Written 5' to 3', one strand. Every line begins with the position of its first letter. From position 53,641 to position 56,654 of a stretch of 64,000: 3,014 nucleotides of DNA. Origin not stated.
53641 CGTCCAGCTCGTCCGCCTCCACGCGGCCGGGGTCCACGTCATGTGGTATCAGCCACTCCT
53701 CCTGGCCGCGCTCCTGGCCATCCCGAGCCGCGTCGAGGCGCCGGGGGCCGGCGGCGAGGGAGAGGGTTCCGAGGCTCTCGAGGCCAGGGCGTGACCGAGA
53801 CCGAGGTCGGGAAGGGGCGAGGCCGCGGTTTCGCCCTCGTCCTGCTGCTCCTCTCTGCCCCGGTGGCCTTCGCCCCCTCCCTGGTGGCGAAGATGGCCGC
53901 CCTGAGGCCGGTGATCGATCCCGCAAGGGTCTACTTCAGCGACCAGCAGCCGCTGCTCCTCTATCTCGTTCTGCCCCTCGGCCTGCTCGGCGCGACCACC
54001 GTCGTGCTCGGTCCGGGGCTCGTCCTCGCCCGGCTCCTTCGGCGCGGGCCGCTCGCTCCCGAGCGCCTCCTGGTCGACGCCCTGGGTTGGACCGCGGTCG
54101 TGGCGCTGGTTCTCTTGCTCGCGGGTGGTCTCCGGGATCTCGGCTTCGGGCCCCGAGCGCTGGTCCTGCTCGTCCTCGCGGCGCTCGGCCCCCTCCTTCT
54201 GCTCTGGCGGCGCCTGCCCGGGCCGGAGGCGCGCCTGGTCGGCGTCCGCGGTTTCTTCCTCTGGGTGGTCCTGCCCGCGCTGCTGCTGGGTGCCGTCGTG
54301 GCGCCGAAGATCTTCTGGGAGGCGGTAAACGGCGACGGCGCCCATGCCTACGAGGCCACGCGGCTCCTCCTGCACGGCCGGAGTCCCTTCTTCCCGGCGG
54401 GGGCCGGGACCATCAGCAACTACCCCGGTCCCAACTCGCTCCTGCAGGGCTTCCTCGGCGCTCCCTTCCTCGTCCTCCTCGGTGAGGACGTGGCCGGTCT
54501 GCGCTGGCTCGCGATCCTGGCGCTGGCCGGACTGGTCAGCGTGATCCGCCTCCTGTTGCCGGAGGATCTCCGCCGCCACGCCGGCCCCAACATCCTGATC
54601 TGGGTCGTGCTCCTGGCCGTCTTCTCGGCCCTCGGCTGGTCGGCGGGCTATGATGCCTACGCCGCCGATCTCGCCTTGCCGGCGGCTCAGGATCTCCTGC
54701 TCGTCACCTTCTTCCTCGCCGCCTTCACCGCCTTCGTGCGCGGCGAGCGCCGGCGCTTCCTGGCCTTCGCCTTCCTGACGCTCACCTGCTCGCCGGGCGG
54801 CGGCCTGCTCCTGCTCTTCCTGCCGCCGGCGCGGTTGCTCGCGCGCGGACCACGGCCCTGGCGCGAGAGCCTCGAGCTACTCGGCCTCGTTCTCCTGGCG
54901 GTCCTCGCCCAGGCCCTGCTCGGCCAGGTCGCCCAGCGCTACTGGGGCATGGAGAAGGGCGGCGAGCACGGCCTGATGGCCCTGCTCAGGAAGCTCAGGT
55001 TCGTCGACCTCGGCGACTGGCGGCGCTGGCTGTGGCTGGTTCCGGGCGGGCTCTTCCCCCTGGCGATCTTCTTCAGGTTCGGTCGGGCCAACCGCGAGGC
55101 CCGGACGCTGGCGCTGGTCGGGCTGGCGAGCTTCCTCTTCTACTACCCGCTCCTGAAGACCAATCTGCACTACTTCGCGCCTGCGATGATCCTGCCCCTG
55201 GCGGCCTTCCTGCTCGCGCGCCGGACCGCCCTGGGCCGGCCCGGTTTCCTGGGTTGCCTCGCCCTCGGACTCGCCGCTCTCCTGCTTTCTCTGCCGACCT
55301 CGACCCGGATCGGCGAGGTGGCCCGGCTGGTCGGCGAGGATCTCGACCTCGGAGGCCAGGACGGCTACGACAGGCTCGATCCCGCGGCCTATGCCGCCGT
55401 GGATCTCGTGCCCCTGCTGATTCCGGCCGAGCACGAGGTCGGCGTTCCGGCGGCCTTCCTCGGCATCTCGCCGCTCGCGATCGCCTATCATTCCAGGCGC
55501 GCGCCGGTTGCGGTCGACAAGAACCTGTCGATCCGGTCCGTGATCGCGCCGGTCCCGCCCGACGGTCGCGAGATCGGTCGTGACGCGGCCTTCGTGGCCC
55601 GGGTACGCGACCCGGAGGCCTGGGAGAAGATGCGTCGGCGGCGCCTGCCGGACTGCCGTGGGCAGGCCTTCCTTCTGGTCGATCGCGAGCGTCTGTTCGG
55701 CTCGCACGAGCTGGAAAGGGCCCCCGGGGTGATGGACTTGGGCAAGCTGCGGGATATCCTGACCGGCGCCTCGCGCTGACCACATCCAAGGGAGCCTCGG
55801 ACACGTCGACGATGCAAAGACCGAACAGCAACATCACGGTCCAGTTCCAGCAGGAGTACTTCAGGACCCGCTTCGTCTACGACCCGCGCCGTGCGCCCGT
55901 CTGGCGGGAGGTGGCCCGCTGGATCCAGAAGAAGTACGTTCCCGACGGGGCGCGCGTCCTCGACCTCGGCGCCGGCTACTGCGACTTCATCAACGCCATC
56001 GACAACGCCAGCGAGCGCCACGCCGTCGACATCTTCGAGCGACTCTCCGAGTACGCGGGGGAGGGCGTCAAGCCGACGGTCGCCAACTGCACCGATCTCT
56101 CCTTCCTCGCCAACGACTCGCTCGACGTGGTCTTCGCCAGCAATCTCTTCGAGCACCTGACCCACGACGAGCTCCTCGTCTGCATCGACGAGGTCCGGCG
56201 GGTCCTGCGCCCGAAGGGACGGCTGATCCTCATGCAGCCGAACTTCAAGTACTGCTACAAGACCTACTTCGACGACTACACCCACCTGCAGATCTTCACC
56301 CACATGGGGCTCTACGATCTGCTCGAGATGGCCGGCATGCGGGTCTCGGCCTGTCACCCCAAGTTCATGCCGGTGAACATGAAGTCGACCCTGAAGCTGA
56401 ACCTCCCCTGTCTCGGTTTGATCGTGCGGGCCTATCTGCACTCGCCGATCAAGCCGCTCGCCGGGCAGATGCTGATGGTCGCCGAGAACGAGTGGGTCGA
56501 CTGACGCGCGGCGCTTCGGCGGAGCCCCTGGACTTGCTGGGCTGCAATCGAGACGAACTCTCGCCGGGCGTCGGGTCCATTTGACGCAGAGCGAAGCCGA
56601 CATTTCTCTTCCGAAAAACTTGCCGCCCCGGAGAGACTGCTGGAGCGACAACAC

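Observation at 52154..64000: Candidate sulfated/methylated glycoconjugate biosynthesis locus of unusual composition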

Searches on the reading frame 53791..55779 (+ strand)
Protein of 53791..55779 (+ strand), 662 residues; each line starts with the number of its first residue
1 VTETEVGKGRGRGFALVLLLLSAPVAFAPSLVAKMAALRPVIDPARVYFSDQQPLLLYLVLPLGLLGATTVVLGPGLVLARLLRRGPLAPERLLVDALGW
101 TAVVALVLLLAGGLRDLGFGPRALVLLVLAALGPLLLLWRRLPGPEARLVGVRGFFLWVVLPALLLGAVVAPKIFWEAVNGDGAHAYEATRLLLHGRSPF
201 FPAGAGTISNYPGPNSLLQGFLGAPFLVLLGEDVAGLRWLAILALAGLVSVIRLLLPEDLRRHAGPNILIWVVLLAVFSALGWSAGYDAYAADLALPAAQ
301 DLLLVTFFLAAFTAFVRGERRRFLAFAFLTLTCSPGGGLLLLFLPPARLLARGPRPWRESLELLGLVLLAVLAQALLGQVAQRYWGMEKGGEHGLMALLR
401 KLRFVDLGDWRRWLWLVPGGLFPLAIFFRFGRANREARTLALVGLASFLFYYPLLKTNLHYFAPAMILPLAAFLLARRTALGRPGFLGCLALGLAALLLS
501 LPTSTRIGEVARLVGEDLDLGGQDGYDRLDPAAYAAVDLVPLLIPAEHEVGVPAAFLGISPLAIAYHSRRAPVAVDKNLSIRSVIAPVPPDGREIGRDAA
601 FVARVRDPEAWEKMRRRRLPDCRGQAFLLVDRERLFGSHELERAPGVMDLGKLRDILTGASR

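Call 5: search_protein_families(library=pfam, proteins=[window:53791-55779:+], max_evalue=0.01)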
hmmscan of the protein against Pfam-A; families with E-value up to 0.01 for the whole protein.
window:53791-55779:+ (662 aa): 0 families

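Call 8: search_protein_families(library=ncbifam, proteins=[window:53791-55779:+], max_evalue=0.01)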
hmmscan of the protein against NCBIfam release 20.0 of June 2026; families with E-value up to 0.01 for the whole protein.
window:53791-55779:+ (662 aa): 0 families

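Call 59: search_solved_structures(query=window:53791-55779:+, max_evalue=10)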
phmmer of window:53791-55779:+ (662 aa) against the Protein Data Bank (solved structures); distinct sequences matched with E-value up to 10: 3.
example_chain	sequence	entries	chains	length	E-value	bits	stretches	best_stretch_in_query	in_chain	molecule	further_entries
8jmq_B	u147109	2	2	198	0.45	12.1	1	365-416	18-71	Hinokiresinol synthase beta subunit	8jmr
8zdh_J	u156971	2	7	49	1.5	10.4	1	586-615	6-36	Capsid Cement Protein (gp113)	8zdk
6ncl_c6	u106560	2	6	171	1.6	10.2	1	166-222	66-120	P3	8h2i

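Call 60: search_protein_representatives(protein=window:53791-55779:+)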
Query: 662 residues. Proteins with E-value up to 0.001 (for the whole library): 321; up to 1e-10: 269; up to 1e-30: 121. The best 150 are listed.
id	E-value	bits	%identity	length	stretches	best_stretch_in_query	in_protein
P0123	0.0e+00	1420.3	100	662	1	1-662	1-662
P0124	4.1e-91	322.9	51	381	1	85-462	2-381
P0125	9.7e-83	295.2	40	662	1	12-649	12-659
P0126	9.0e-79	282.1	36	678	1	15-650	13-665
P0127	4.8e-73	263.2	34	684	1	10-636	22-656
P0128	2.8e-71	257.3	36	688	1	21-640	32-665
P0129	6.3e-71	256.2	32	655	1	18-643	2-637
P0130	2.3e-70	254.3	37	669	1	12-639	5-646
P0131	4.8e-69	249.9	33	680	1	18-649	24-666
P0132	1.1e-68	248.7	35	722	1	18-639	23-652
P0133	1.5e-68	248.3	35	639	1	38-643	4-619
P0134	3.9e-68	246.9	35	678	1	15-649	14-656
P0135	2.2e-67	244.5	35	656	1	16-650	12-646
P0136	4.6e-66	240.1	36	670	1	17-650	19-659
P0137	1.0e-65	239.0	35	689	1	17-650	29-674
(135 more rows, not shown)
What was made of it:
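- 53791..55779 (+): g2, 662-aa polytopic membrane protein with a GT-C-like fold (cassette A). 321 representative homologues (call 60).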

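Call 62: search_protein_families(library=pfam, alignment_id=A3, max_evalue=0.01)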
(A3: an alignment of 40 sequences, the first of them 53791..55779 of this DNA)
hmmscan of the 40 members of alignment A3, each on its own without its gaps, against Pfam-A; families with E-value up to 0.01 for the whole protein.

A. member 1, window:53791-55779:+ (662 aa): 0 families

B. families by the number of members that match (of 40 scanned): 3 families
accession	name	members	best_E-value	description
PF18956.5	DUF5699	2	0.00034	Family of unknown function (DUF5699)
PF04114.19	Gaa1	1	0.0029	Gaa1-like, GPI transamidase component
PF05857.17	TraX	1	0.0036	TraX protein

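Call 63: search_solved_structures(query=A3, max_evalue=10, show_alignments=2)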
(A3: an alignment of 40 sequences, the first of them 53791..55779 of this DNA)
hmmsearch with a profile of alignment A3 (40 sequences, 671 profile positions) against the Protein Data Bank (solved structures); distinct sequences matched with E-value up to 10: 11.
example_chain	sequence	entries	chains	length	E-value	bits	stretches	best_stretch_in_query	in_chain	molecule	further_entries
2ri2_A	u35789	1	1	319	0.63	11.5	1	516-608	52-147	Lethal(3)malignant brain tumor-like protein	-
2rhz_A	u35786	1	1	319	0.77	11.2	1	516-607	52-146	Lethal(3)malignant brain tumor-like protein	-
2ri5_A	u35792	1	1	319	0.78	11.2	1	516-607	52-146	Lethal(3)malignant brain tumor-like protein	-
2ri3_A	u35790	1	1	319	0.79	11.1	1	516-607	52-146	Lethal(3)malignant brain tumor-like protein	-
2rhy_A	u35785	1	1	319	0.8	11.1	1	516-607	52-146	Lethal(3)malignant brain tumor-like protein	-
2pqw_A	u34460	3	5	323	0.81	11.1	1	516-607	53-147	Lethal(3)malignant brain tumor-like protein | Lethal(3)malignant brain tumor-like protein 1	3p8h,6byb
2rhu_A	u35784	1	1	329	0.84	11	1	516-607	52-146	Lethal(3)malignant brain tumor-like protein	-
1oyx_A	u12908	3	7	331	0.85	11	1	516-607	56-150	Lethal(3)malignant brain tumor-like protein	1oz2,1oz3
3oq5_A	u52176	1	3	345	0.85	11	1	516-607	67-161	Lethal(3)malignant brain tumor-like protein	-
2rjc_A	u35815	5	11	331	0.85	11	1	516-607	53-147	Lethal(3)malignant brain tumor-like protein | Lethal(3)malignant brain tumor-like protein 1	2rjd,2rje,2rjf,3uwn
2rhi_A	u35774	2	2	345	0.91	10.9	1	516-607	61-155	Lethal(3)malignant brain tumor-like protein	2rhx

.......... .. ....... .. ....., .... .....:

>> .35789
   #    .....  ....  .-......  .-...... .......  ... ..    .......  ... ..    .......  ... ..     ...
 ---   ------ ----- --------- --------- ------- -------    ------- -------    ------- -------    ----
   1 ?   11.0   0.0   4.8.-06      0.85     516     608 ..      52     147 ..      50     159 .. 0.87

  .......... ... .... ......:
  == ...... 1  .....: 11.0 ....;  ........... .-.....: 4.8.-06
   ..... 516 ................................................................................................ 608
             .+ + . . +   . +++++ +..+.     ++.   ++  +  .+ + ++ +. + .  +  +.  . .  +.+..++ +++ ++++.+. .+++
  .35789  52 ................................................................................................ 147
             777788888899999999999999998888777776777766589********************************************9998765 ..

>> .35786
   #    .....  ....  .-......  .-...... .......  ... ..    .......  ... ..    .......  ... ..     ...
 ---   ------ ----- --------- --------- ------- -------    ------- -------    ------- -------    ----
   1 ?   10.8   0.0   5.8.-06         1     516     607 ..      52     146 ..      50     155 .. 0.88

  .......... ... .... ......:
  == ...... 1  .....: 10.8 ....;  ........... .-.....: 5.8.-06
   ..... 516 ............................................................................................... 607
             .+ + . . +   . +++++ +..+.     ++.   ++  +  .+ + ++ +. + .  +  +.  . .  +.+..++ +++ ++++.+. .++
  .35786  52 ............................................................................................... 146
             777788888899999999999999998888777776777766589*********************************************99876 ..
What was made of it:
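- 53791..55779 (+): No Pfam or PDB sequence hit (calls 62, 63).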

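Call 65: find_encoding_contigs(protein=P0126, flank=6000, max_places=2)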
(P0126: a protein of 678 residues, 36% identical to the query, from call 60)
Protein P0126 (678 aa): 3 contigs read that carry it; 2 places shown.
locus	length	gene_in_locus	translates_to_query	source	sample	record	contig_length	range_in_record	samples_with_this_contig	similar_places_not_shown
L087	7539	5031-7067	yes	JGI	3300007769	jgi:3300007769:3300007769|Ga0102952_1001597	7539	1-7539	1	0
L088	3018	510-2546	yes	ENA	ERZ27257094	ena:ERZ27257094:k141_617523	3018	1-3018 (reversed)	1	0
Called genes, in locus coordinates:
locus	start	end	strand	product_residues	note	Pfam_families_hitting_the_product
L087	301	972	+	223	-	PF11172:DUF2959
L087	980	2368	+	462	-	-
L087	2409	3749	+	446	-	PF01943:Polysacc_synt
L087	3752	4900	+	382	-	PF20706:GT4-conflict, PF00534:Glycos_transf_1, PF13692:Glyco_trans_1_4, PF13524:Glyco_trans_1_2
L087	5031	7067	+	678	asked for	-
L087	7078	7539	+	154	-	?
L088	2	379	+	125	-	?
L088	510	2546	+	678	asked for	-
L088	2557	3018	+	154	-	?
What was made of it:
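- A g2-g3 cassette lies next to a Wzx-like flippase and a GT4 gene in L087 (call 65).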

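Call 66: find_encoding_contigs(protein=P0125, flank=8000, max_places=2)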
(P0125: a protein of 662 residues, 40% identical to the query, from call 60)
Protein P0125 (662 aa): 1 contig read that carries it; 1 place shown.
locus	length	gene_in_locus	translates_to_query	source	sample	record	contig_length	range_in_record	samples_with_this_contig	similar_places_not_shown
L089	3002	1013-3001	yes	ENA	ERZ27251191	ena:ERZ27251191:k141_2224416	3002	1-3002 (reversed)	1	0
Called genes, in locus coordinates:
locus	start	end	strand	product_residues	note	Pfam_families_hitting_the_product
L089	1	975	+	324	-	?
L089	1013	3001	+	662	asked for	?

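Call 67: find_encoding_contigs(protein=P0129, flank=8000, max_places=2)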
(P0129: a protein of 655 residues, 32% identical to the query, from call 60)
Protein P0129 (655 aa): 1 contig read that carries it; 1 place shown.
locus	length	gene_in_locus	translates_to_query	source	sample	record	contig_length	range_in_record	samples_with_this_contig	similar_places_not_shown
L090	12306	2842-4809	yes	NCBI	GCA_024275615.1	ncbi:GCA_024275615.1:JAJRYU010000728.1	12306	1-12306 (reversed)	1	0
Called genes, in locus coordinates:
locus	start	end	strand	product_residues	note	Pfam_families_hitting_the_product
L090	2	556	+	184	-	?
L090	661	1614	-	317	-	PF01012:ETF, PF00766:ETF_alpha (weak)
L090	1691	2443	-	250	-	PF01012:ETF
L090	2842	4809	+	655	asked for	-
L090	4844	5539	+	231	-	PF13489:Methyltransf_23, PF08241:Methyltransf_11, PF08242:Methyltransf_12 (weak), PF13649:Methyltransf_25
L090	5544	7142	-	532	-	PF02310:B12-binding, PF04055:Radical_SAM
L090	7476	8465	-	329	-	PF00072:Response_reg, PF13487:HD_5, PF01966:HD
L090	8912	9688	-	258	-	PF00005:ABC_tran, PF13304:AAA_21 (faint), PF12399:BCA_ABC_TP_C (faint)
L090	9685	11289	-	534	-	PF10502:Peptidase_S26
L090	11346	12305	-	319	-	?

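Call 72: predict_structure(alignment_id=A3)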
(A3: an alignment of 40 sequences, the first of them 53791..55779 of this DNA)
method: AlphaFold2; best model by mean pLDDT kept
length: 662 residues; sequences in the alignment: 40
mean_pLDDT: 89.5   pTM: 0.93
mean pLDDT of the five models: 89.5, 87.2, 86.9, 86.8, 86.0
residues with pLDDT >= 90: 449; 70-90: 179; 50-70: 26; < 50: 8
segments of 3 or more residues with pLDDT < 50: 1-4
pLDDT, mean of each block of 10 residues (from residue 1): 52 89 95 94 88 93 96 94 86 96 87 73 86 82 59 94 96 94 95 90 91 92 95 95 98 94 93 97 81 94 98 97 97 95 97 86 98 94 83 77 92 90 80 93 97 93 96 80 86 95 92 94 85 93 90 84 94 89 84 91 95 88 86 82 89 78 48
secondary structure, 60 per line:
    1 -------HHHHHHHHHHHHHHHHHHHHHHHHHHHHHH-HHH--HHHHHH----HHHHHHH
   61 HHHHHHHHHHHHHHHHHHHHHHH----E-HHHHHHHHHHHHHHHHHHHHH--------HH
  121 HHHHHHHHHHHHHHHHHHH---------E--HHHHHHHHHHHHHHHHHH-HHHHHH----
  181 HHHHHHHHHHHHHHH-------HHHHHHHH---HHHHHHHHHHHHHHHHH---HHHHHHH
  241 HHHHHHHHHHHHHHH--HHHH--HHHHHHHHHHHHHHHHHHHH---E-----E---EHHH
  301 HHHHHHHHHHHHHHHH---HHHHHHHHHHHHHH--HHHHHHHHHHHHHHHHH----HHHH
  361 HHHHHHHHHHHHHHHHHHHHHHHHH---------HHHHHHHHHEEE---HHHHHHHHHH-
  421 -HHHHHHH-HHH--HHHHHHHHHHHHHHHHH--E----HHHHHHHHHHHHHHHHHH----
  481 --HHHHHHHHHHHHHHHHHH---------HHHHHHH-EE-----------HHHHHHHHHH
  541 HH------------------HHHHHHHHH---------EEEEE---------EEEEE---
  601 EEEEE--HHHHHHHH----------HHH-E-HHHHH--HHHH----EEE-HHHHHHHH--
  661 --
elements in order: H8-37 H44-49 H54-83 H90-110 H119-139 H152-169 H171-176 H181-195 H203-210 H214-230 H234-255 H258-261 H264-283 H298-316 H320-333 H336-352 H357-385 H395-403 E404-406 H410-419 H422-428 H435-451 H459-476 H483-500 H510-516 H531-542 H561-569 E579-583 E593-597 E601-605 H608-615 H632-636 H639-642 E647-649 H651-658
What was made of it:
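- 53791..55779 (+): AlphaFold2 pLDDT 89.5, pTM 0.93 (call 72).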

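Call 75: fold_search(model_id=the predicted structure, library=pdb)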
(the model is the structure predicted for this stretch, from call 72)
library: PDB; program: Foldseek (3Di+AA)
matches with E <= 10: 150; with E <= 0.001: 0
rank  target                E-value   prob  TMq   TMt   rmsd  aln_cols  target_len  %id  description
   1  8if8_B                3.0e-03  1.00  0.32  0.34  16.3       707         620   15  Arabinosyltransferase AftA (released 2023-05-31)
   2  5f15                  3.7e-03  1.00  0.37  0.44  14.4       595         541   14  Crystal Structure of ArnT from Cupriavidus metallidurans bound to Undecaprenyl phosphate (released 2016-02-17)
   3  8if8_C                1.0e-02  0.97  0.33  0.36  14.4       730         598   15  Arabinosyltransferase AftA (released 2023-05-31)
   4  7bvc_B                1.9e-02  0.99  0.32  0.21  17.4       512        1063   16  Cryo-EM structure of Mycobacterium smegmatis arabinosyltransferase EmbA-EmbB-AcpM2 in complex with ethambutol (released 2020-04-29)
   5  5ezm                  3.1e-02  1.00  0.39  0.46  13.9       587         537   14  Crystal Structure of ArnT from Cupriavidus metallidurans in the apo state (released 2016-02-17)
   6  9s6u_A                3.3e-02  0.99  0.34  0.40   8.5       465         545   13  Ternary cryo-EM structure of human ALG9 with Dol25-PP-GlcNAc2Man8, Dol25-P-Man and Fab (released 2026-03-18)
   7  5ogl_A                5.9e-02  0.99  0.33  0.32  10.4       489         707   12  Structure of bacterial oligosaccharyltransferase PglB in complex with an acceptor peptide and an lipid-linked oligosac (released 2017-10-25)
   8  7oci_F                6.9e-02  0.92  0.30  0.31  13.6       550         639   12  Cryo-EM structure of yeast Ost6p containing oligosaccharyltransferase complex (released 2022-02-16)
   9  6gxc_A                7.2e-02  0.99  0.34  0.32   9.8       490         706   12  Bacterial oligosaccharyltransferase PglB in complex with an inhibitory peptide and a reactive lipid-linked oligosaccha (released 2018-11-14)
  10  9s6s_A                8.9e-02  0.93  0.33  0.39  12.1       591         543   12  Ternary cryo-EM structure of human ALG9 with Dol25-PP-GlcNAc2Man6, Dol25-P-Man and Fab (released 2026-03-18)
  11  8agc_A                1.1e-01  0.96  0.35  0.34  11.0       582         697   10  Structure of yeast oligosaccharylransferase complex with lipid-linked oligosaccharide and non-acceptor peptide bound (released 2022-12-07)
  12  7bvf_B                1.3e-01  0.96  0.33  0.22   9.9       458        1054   17  Cryo-EM structure of Mycobacterium tuberculosis arabinosyltransferase EmbA-EmbB-AcpM2 in complex with ethambutol (released 2020-04-29)
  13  8b6l_I                1.7e-01  0.96  0.37  0.36  11.8       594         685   11  Subtomogram average of the human Sec61-TRAP-OSTA-translocon (released 2022-12-07)
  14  6c26_A                1.9e-01  0.82  0.32  0.33  11.2       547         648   11  The Cryo-EM structure of a eukaryotic oligosaccharyl transferase complex (released 2018-01-31)
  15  8b21_A                2.0e-01  0.11  0.13  0.13  26.9       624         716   11  Time-resolved structure of K+-dependent Na+-PPase from Thermotoga maritima 0-60-seconds post reaction initiation with  (released 2024-01-17)
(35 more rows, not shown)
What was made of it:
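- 53791..55779 (+): The top 14 Foldseek PDB hits are all GT-C enzymes (AftA, ArnT, EmbB, ALG9, PglB, STT3), E 3e-3 to 0.2, TM 0.30-0.39 (call 75).
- On GT-C glycosyltransferases, for g1 and g2: g2: high-confidence model whose top 14 hits are all GT-C, but with E 3e-3 to 0.2 and TM 0.30-0.39 (calls 72, 75).
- g2 has a GT-C-like fold (call 75).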

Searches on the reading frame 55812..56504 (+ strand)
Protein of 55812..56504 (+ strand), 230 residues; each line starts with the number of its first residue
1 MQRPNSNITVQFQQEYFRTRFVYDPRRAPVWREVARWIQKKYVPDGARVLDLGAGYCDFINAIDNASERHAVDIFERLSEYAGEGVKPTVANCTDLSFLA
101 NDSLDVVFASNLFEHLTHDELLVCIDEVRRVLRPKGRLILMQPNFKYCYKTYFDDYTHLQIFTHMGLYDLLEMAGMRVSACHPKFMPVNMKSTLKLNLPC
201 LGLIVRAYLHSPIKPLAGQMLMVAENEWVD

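Call 5: search_protein_families(library=pfam, proteins=[window:55812-56504:+], max_evalue=0.01)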
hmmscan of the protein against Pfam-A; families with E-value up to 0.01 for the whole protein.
window:55812-56504:+ (230 aa): 7 families
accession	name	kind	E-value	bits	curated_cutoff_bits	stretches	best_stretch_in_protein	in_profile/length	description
PF08241.18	Methyltransf_11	-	3.1e-11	44.2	21.2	1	50-140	1-95/95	Methyltransferase domain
PF13649.12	Methyltransf_25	-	5.2e-10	40.3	27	1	49-136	1-97/97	Methyltransferase domain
PF08242.18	Methyltransf_12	-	1.7e-07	32.3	30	1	50-138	1-98/98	Methyltransferase domain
PF13489.12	Methyltransf_23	-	1.2e-06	28.8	27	1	43-175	20-158/164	Methyltransferase domain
PF13847.12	Methyltransf_31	-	0.00028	21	27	1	46-144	4-113/145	Methyltransferase domain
PF05148.21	Methyltransf_8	-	0.0033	17.8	27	0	29-140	59-156/219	Hypothetical methyltransferase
PF20922.3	Anamorsin_N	-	0.0071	16.5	27.1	1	70-144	16-91/163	Anamorsin, N-terminal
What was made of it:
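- Checked: g3, 55812-56504 +: Methyltransf_11, E 3e-11 (call 5).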

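Call 8: search_protein_families(library=ncbifam, proteins=[window:55812-56504:+], max_evalue=0.01)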
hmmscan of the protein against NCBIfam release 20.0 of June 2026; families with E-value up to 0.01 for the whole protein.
window:55812-56504:+ (230 aa): 11 families
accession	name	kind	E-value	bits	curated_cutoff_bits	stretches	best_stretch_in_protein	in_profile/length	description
NF043040.1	corrin_prot_MT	hypoth_equivalog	1.1e-08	34.8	180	1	32-141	28-148/216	corrinoid protein-associated methyltransferase CpaM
NF045667.1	MTase_DVU1556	equivalog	4.7e-07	29.5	155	1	37-140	14-119/213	DVU_1556 family methyltransferase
NF038099.1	AsSugarArsM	exception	2.4e-05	23.6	400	1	99-144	130-175/321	arsenosugar biosynthesis arsenite methyltransferase ArsM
TIGR01934.1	MenG_MenH_UbiE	subfamily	2.7e-05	23.6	158.35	1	30-144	26-145/223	ubiquinone/menaquinone biosynthesis methyltransferase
NF001244.0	PRK00216.1-5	equivalog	9.2e-05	21.8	216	1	30-141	35-154/236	bifunctional demethylmenaquinone methyltransferase/2-methoxy-6-polyprenyl-1,4-benzoquinol methylase UbiE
NF041255.1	mycofact_MftM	equivalog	0.00032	20.1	200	1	69-170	171-265/289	mycofactocin oligosaccharide methyltransferase MftM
TIGR02081.1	metW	equivalog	0.0014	18.2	189.5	1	41-148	9-115/194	methionine biosynthesis protein MetW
NF052510.1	methyltran_MpqE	exception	0.0014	18.1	335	1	38-148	39-162/234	methyl-plastoquinone biosynthesis methyltransferase MpqE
NF001240.0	PRK00216.1-1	equivalog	0.0015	17.6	378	1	38-156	56-186/251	bifunctional demethylmenaquinone methyltransferase/2-methoxy-6-polyprenyl-1,4-benzoquinol methylase UbiE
NF001241.0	PRK00216.1-2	equivalog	0.0046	16.6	327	1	29-142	37-149/231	demethylmenaquinone methyltransferase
TIGR02072.1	BioC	equivalog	0.0048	16.7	184.95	1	36-140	25-132/244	malonyl-ACP O-methyltransferase BioC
